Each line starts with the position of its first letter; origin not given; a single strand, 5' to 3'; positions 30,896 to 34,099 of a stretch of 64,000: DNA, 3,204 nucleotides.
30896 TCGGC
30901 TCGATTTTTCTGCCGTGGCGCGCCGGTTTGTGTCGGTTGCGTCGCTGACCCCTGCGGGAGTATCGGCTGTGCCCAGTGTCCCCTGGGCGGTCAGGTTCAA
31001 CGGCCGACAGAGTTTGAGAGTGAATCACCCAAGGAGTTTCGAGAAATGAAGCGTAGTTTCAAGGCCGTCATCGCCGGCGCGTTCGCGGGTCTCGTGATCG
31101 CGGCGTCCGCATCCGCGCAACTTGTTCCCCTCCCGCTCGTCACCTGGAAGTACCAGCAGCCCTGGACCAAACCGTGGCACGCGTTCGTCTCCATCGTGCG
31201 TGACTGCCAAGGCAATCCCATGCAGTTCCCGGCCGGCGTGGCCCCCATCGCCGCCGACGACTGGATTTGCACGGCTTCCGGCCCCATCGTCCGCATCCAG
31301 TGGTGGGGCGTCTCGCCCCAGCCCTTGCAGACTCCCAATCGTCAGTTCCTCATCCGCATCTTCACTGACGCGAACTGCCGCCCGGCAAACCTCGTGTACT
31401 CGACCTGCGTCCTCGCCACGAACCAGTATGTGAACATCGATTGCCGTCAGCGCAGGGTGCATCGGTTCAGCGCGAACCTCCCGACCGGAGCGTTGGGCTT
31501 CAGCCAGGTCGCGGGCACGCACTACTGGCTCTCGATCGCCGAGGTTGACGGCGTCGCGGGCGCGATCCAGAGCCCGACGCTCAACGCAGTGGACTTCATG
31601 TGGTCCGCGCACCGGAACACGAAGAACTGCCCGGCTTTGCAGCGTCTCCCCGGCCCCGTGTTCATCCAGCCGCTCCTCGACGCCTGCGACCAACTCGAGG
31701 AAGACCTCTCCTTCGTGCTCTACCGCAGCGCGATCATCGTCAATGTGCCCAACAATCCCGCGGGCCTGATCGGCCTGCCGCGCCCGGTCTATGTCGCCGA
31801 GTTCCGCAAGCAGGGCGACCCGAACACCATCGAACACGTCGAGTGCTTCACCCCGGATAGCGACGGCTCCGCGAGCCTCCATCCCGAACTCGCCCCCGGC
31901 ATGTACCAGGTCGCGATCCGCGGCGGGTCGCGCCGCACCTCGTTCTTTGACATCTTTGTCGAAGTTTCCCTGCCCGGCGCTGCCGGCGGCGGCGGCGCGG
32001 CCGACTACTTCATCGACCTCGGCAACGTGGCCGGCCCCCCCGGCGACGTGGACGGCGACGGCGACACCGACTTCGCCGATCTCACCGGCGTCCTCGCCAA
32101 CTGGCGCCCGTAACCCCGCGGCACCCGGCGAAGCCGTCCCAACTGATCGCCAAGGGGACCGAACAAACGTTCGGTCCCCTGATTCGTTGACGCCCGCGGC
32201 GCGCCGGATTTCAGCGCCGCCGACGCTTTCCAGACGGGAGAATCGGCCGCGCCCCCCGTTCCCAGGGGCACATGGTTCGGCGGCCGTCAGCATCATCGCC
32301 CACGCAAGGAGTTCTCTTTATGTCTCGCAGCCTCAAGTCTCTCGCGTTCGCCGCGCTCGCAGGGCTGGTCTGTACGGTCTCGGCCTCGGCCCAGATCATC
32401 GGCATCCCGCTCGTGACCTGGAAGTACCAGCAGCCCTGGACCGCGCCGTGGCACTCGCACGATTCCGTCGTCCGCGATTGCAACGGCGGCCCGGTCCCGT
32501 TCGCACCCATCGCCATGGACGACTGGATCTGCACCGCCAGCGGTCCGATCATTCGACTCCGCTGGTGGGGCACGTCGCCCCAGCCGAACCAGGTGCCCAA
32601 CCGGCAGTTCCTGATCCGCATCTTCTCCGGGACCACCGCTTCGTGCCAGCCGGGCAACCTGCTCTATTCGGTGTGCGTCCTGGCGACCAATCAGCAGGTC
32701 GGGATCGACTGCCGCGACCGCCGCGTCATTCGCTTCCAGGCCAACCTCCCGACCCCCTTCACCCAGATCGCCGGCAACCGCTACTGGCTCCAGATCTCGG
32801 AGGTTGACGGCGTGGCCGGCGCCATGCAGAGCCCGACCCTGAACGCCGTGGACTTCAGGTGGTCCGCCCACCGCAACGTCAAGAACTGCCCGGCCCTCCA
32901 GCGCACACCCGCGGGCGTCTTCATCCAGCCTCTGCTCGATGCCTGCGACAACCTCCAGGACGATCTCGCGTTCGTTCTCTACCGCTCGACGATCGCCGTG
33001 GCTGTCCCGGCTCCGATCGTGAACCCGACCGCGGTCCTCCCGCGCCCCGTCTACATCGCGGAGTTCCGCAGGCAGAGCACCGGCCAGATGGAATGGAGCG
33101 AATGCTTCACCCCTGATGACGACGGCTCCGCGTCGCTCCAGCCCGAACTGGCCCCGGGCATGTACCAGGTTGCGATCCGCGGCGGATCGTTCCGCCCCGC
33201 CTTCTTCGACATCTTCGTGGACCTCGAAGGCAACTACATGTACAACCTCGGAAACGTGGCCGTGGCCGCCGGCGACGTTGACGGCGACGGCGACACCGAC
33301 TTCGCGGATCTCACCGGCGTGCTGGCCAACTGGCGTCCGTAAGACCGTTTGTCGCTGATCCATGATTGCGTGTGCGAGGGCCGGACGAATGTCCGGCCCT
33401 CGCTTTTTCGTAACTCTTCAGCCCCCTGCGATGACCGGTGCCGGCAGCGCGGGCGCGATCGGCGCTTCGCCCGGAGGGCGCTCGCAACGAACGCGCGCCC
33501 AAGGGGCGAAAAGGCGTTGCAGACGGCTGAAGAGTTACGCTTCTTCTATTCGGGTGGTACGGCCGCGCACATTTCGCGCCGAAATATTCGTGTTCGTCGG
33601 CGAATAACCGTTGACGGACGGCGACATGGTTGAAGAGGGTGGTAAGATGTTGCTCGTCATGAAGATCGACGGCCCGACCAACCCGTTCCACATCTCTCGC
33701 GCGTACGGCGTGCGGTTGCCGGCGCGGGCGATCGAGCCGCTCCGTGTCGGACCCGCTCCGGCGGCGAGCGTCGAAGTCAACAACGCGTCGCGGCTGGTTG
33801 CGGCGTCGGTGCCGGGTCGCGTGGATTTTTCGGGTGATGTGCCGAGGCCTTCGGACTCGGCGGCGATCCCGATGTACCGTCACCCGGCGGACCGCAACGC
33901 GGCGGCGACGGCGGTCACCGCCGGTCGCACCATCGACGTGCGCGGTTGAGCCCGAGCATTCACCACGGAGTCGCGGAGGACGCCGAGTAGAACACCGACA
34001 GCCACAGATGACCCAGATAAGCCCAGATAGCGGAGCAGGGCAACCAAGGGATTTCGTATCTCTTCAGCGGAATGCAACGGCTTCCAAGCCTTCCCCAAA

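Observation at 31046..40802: Tandem recently duplicated secreted proteins and a 1171-aa S1/P-domain protease share a dockerin-like C-terminal tag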

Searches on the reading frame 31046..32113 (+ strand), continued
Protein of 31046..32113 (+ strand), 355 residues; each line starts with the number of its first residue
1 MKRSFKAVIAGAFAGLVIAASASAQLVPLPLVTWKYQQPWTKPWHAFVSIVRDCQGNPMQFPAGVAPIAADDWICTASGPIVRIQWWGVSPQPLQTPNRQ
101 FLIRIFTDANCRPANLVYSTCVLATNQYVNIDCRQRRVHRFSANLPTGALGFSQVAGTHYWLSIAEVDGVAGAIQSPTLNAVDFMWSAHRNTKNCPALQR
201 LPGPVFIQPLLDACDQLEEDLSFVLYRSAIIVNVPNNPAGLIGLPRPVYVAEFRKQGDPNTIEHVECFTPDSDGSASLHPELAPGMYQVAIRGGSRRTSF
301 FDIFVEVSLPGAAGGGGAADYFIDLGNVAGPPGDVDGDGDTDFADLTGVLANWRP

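Call 58: search_solved_structures(query=A2, max_evalue=0.001, show_alignments=2)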
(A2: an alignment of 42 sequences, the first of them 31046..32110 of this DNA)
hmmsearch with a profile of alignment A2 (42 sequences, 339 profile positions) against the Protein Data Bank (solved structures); distinct sequences matched with E-value up to 0.001: 2.
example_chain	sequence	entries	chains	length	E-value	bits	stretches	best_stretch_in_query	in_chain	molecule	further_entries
4wi0_B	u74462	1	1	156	0.00017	23.9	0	256-336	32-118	Cellulosomal scaffoldin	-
4u3s_B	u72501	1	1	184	0.00027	23.2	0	245-337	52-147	Cellulosomal scaffoldin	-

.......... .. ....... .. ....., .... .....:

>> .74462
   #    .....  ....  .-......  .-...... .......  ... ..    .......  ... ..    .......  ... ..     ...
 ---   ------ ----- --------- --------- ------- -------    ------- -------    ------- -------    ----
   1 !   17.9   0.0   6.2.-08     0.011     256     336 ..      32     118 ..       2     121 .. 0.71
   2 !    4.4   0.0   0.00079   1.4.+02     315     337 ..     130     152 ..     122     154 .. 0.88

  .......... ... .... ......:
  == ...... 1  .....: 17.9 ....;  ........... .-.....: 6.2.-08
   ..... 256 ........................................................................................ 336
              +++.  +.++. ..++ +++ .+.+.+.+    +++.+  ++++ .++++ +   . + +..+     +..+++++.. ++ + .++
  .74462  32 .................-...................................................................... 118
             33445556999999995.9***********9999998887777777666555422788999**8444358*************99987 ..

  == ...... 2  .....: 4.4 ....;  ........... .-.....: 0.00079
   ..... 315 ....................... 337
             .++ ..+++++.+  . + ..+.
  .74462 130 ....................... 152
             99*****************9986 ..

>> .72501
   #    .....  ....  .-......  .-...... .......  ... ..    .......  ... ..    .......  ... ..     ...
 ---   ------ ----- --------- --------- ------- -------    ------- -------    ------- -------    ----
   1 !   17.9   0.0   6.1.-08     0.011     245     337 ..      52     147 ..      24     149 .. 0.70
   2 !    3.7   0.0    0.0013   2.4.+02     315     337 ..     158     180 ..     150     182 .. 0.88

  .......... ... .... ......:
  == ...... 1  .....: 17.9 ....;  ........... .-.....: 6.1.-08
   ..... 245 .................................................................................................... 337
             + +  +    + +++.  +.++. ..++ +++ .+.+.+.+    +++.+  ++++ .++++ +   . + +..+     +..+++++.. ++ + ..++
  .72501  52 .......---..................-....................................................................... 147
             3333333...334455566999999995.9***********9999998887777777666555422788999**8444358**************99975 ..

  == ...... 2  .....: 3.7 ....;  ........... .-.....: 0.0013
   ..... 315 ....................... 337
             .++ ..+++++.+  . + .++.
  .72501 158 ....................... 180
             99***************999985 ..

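Call 64: fold_search(model_id=the predicted structure, library=pdb)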
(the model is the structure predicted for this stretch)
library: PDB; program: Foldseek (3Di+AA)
matches with E <= 10: 1110; with E <= 0.001: 0
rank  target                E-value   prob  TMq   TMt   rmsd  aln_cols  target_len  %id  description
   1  7toh_A                4.9e-03  0.90  0.20  0.19  13.3       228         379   10  Crystal structure of carbohydrate esterase PbeAcXE, in complex with MeGlcpA-Xylp (released 2022-04-13)
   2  9d93_Pa               6.7e-03  0.95  0.26  0.16  17.7       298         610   11  Mycobacteriophage Bxb1 tail tip - Composite map and model (released 2024-09-25)
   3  6m3y                  8.2e-03  0.35  0.14  0.07  19.2       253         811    9  Crystal structure of pilus adhesin, SpaC from Lactobacillus rhamnosus GG - open conformation (released 2020-07-29)
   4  7tog                  9.1e-03  0.93  0.21  0.20  12.0       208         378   10  Crystal structure of carbohydrate esterase PbeAcXE, apoenzyme (released 2022-04-13)
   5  9kr0                  1.1e-02  0.92  0.23  0.21  12.8       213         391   11  Structural Basis for the Polymer-Protein Binding Mechanism of Polyvinyl Alcohol Esterase (released 2025-10-08)
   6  8cem_F                1.1e-02  0.51  0.16  0.09  19.2       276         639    6  Structure of bovine native C3, re-refinement (released 2023-04-05)
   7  9euj_G                1.3e-02  0.96  0.25  0.12  12.3       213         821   13  Cryo-EM structure of Staphylococcus aureus bacteriophage phi812 baseplate in the post-contraction state - sheath initi (released 2025-04-09)
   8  4ll4_A                1.4e-02  0.15  0.13  0.16  21.5       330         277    8  The structure of the TRX and TXNIP complex (released 2014-02-05)
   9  9kqz                  1.5e-02  0.89  0.22  0.21  12.8       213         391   11  Structural Basis for the Polymer-Protein Binding Mechanism of Polyvinyl Alcohol Esterase (released 2025-10-08)
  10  9kr1                  1.9e-02  0.84  0.21  0.20  13.1       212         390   11  Structural Basis for the Polymer-Protein Binding Mechanism of Polyvinyl Alcohol Esterase (released 2025-10-08)
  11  2jix_B                1.9e-02  0.41  0.14  0.21  15.5       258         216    8  Crystal structure of ABT-007 FAB fragment with the soluble domain of EPO receptor (released 2007-07-10)
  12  9eui_Q                2.0e-02  0.91  0.25  0.11  12.6       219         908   12  Cryo-EM structure of Staphylococcus aureus bacteriophage phi812 baseplate in the post-contraction state - complete (released 2025-04-09)
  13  9u61_C                2.0e-02  0.38  0.14  0.08  18.4       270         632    7  CP/MBL pathways C3 convertase C4b2a and C3 complex (released 2026-01-14)
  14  3iii                  2.1e-02  0.41  0.18  0.13  16.1       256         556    9  1.95 Angstrom Crystal Structure of CocE/NonD family hydrolase (SACOL2612) from Staphylococcus aureus (released 2009-08-18)
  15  3htl                  2.2e-02  0.12  0.13  0.12  20.1       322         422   11  Structure of the Corynebacterium diphtheriae major pilin SpaA points to a modular pilus assembly with stabilizing isopep (released 2009-09-15)
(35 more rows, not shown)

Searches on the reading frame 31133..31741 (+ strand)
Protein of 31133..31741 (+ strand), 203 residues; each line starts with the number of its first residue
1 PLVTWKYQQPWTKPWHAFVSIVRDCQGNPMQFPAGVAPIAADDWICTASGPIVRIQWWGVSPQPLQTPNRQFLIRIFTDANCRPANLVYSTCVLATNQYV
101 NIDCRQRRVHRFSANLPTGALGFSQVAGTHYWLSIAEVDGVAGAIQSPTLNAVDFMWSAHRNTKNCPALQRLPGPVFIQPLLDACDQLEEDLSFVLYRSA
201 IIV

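Call 67: find_homologous_proteins(query=A5, max_evalue=0.001)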
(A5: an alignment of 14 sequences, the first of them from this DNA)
Query A5 (14 sequences) (203 aa, profile of the alignment): 47 proteins with E <= 0.001 among 1050 candidates.
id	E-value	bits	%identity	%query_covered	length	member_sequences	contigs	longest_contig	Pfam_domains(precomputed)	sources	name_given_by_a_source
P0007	2.7e-94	332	80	100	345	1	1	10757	PF25470.2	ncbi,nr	ncbi:MAG: hypothetical protein JNK58_03675 [Phycisphaerae bacterium]|nr:hypothetical protein [Phycis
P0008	6.3e-94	331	69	100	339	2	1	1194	PF25470.2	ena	-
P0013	4.2e-93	328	66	100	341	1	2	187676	PF25470.2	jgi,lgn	jgi:hypothetical protein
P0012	1.6e-92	326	73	100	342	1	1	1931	PF25470.2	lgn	-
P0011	5.8e-92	325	69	100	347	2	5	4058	PF25470.2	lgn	-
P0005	1.3e-91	323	89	100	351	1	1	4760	PF25470.2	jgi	jgi:hypothetical protein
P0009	5.4e-91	321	73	100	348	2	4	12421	PF25470.2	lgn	-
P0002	1.0e-90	321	95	100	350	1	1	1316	PF25470.2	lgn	-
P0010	3.0e-90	319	70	100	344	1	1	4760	PF25470.2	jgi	jgi:hypothetical protein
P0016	1.3e-89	317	63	99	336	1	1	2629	PF25470.2,PF13620.13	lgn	-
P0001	1.8e-89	316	100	100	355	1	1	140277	PF25470.2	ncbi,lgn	-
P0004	2.9e-89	316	90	100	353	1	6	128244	PF25470.2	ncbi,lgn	-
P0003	2.9e-89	316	92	100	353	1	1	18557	PF25470.2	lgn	-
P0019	4.4e-88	312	59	100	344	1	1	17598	PF25470.2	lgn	-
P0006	1.1e-87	311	79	100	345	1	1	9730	PF25470.2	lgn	-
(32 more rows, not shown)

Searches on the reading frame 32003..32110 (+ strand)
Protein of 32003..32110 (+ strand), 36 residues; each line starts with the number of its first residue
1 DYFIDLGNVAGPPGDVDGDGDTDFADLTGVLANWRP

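Call 10: search_protein_families(library=pfam, proteins=[window:32003-32110:+], max_evalue=10)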
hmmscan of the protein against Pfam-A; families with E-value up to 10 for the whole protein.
seq(36 aa): 1 family
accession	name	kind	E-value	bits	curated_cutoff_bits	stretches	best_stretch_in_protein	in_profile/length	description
PF01839.29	FG-GAP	-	0.035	14.4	22.1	1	13-25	7-19/37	FG-GAP repeat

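Call 34: search_protein_families(library=ncbifam, proteins=[window:32003-32110:+], max_evalue=10)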
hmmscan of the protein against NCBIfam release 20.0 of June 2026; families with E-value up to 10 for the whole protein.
seq(36 aa): 0 families

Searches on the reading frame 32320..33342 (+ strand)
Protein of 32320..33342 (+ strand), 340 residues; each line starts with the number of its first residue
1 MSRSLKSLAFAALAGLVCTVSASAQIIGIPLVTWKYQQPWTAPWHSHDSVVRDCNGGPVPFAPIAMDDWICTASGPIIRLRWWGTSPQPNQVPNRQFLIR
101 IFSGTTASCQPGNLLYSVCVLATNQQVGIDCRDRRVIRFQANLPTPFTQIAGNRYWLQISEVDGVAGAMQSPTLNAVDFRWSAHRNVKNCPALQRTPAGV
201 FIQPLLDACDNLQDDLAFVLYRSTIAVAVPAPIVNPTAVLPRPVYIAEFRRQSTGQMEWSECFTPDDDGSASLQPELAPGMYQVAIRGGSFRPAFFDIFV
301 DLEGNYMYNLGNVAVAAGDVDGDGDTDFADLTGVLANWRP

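Call 3: search_protein_families(library=pfam, proteins=[window:32320-33342:+], max_evalue=1)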
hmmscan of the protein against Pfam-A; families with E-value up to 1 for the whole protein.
window:32320-33342:+ (340 aa): 3 families
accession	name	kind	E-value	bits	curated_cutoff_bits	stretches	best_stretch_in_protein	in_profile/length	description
PF25470.1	DUF7901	-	7.7e-12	46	24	1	56-186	19-167/205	Domain of unknown function (DUF7901)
PF13517.12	FG-GAP_3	-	0.013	16.5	26.9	1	310-328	41-59/61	FG-GAP-like repeat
PF01839.29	FG-GAP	-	0.025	14.9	22.1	1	313-329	3-19/37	FG-GAP repeat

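Call 4: search_protein_families(library=ncbifam, proteins=[window:32320-33342:+], max_evalue=1)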
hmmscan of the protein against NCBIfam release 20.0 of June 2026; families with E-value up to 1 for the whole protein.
window:32320-33342:+ (340 aa): 0 families

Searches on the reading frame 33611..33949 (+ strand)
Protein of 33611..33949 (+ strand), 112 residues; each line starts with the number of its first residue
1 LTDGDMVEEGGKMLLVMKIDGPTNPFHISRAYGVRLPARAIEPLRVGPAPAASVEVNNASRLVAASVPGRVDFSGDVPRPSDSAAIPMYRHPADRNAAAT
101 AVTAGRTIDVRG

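Call 41: search_protein_families(library=pfam, proteins=[window:33611-33949:+], max_evalue=0.01)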
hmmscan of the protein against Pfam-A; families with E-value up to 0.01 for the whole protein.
window:33611-33949:+ (112 aa): 0 families
